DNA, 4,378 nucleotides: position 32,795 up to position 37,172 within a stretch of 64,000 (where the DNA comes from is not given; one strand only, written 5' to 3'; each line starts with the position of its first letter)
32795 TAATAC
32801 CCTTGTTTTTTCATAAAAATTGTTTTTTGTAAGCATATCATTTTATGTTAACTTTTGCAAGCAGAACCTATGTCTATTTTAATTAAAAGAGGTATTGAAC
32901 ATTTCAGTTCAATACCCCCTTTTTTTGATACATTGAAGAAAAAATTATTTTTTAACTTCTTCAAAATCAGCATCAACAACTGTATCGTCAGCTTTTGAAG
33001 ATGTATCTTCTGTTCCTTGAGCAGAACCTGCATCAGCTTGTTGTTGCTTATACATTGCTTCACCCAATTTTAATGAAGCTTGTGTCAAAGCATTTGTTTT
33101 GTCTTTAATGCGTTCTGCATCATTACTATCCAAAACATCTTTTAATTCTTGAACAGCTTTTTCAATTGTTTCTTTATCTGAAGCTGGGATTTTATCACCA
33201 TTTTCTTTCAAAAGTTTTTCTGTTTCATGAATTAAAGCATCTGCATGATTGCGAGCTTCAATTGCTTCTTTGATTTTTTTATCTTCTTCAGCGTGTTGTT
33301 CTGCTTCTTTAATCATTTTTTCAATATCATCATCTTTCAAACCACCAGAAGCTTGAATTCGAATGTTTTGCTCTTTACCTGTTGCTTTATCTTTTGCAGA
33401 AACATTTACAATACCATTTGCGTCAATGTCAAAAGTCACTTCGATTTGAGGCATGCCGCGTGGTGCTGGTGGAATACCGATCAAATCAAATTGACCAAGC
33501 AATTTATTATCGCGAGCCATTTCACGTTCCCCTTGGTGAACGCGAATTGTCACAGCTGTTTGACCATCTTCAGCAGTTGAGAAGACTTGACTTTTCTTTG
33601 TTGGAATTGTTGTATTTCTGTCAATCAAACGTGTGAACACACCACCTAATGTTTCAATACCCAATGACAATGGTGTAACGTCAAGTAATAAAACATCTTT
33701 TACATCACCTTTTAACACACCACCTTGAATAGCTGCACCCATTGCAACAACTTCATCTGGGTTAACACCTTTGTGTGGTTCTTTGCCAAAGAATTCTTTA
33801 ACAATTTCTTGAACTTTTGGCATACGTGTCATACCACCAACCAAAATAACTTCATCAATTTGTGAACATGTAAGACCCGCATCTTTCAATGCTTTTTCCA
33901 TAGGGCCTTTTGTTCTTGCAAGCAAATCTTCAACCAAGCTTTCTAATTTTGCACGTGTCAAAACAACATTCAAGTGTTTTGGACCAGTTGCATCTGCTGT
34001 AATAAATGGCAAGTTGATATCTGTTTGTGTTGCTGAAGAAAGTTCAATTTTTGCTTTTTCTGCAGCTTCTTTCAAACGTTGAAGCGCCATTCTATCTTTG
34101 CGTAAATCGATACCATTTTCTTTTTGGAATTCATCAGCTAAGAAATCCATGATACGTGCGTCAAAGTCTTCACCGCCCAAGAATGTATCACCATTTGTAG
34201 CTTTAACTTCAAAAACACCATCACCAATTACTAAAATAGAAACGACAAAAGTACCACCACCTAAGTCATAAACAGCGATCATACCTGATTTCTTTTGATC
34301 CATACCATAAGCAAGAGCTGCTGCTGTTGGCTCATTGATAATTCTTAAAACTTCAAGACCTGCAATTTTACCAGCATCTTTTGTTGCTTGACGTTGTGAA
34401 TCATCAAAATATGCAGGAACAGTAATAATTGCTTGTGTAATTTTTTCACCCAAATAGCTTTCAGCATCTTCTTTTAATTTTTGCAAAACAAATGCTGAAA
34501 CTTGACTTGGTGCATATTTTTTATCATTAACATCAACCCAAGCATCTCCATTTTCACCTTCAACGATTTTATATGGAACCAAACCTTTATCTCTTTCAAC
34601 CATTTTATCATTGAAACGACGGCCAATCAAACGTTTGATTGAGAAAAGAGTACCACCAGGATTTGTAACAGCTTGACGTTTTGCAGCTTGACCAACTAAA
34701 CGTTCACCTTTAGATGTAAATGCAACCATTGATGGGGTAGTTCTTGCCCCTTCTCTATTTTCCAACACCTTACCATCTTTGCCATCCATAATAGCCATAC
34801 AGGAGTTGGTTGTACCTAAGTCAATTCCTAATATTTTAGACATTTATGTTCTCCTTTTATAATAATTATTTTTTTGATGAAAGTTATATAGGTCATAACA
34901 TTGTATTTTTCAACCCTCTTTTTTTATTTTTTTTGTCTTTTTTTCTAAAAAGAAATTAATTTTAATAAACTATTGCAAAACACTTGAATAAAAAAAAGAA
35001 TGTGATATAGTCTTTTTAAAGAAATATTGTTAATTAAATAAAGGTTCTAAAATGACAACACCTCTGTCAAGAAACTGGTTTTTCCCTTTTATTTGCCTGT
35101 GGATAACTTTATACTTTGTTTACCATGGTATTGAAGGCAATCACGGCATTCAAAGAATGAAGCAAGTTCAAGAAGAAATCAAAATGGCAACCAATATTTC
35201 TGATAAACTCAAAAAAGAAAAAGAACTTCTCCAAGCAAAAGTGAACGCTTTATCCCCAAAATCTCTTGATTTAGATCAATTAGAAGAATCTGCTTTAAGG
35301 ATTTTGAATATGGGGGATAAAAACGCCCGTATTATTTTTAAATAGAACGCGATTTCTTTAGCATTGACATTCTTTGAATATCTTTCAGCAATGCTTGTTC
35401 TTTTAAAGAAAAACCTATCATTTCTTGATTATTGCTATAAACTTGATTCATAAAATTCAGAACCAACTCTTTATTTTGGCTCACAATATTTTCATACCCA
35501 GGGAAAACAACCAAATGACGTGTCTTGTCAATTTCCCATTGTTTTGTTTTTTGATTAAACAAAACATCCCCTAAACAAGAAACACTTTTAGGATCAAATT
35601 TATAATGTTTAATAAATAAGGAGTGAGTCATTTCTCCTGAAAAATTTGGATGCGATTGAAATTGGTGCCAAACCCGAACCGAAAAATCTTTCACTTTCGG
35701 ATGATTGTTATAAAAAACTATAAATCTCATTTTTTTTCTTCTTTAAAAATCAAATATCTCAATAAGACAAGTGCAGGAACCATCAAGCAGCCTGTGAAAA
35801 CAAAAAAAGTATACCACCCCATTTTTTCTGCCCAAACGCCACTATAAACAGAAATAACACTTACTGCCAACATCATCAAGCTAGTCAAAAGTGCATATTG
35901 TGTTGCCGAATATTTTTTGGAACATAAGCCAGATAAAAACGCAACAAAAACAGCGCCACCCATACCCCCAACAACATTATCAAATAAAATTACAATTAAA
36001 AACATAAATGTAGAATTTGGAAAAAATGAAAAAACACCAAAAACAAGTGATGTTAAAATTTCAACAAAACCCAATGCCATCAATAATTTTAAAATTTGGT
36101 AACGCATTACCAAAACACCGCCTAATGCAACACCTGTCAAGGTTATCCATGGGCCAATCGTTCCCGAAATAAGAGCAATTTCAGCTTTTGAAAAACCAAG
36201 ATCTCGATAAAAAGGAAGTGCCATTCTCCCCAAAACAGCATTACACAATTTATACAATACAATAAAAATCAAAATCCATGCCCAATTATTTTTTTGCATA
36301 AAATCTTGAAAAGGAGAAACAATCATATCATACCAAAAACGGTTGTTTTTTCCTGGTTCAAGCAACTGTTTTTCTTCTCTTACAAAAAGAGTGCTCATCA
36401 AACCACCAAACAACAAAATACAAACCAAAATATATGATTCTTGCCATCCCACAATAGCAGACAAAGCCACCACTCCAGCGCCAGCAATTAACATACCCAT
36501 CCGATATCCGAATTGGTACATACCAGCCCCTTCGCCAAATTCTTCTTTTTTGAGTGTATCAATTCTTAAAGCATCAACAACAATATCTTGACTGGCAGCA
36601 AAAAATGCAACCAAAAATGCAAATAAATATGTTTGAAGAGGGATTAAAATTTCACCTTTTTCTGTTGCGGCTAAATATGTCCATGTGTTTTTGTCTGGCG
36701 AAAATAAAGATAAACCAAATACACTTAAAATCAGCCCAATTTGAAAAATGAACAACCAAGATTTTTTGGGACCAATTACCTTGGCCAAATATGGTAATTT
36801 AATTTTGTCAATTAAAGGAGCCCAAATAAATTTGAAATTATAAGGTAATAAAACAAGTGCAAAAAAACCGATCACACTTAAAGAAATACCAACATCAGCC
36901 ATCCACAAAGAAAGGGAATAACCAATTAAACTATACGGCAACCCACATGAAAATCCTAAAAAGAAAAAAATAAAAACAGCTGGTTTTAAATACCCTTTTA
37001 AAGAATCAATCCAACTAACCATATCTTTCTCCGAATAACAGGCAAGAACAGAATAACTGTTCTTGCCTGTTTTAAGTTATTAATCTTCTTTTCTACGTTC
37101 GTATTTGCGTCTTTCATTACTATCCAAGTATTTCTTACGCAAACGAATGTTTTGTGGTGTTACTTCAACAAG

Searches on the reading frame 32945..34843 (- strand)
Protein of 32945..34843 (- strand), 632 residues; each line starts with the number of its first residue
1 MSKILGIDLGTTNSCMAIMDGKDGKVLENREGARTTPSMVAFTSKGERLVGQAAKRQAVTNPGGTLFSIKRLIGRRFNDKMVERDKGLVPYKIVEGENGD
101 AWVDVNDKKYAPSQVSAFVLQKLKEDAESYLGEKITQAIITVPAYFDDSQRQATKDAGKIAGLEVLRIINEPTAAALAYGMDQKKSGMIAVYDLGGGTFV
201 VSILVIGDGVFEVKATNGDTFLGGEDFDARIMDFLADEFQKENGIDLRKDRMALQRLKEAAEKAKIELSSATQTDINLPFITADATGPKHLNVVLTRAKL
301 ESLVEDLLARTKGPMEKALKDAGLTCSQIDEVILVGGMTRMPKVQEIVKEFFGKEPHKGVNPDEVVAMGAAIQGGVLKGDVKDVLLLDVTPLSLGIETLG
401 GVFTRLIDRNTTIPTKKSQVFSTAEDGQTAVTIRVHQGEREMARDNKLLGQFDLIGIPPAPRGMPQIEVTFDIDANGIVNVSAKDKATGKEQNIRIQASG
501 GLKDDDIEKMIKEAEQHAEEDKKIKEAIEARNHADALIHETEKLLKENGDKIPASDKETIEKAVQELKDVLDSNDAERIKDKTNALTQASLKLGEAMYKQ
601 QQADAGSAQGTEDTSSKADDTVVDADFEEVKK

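Call 63: search_protein_families(library=pfam, proteins=[window:32945-34843:-], max_evalue=0.00001)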
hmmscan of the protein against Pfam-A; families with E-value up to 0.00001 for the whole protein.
window:32945-34843:- (632 aa): 2 families
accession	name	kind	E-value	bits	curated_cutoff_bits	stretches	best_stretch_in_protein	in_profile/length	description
PF00012.26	HSP70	-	5.6e-277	920.3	20.6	1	4-599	1-599/599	Hsp70 protein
PF06723.19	MreB_Mbl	-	2.4e-12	46.8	27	1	122-371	80-316/327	MreB/Mbl protein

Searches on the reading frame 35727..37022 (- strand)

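Call 63: search_protein_families(library=pfam, proteins=[window:35727-37022:-], max_evalue=0.00001)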
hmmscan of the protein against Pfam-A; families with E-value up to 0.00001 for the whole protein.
window:35727-37022:- (431 aa): 2 families
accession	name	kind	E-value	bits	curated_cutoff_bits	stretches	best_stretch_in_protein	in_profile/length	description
PF07690.21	MFS_1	-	8.2e-23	81.3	33.4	2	20-317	2-274/347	Major Facilitator Superfamily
PF13000.13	Acatn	-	1e-11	44.6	23.7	1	16-188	6-178/546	Acetyl-coenzyme A transporter 1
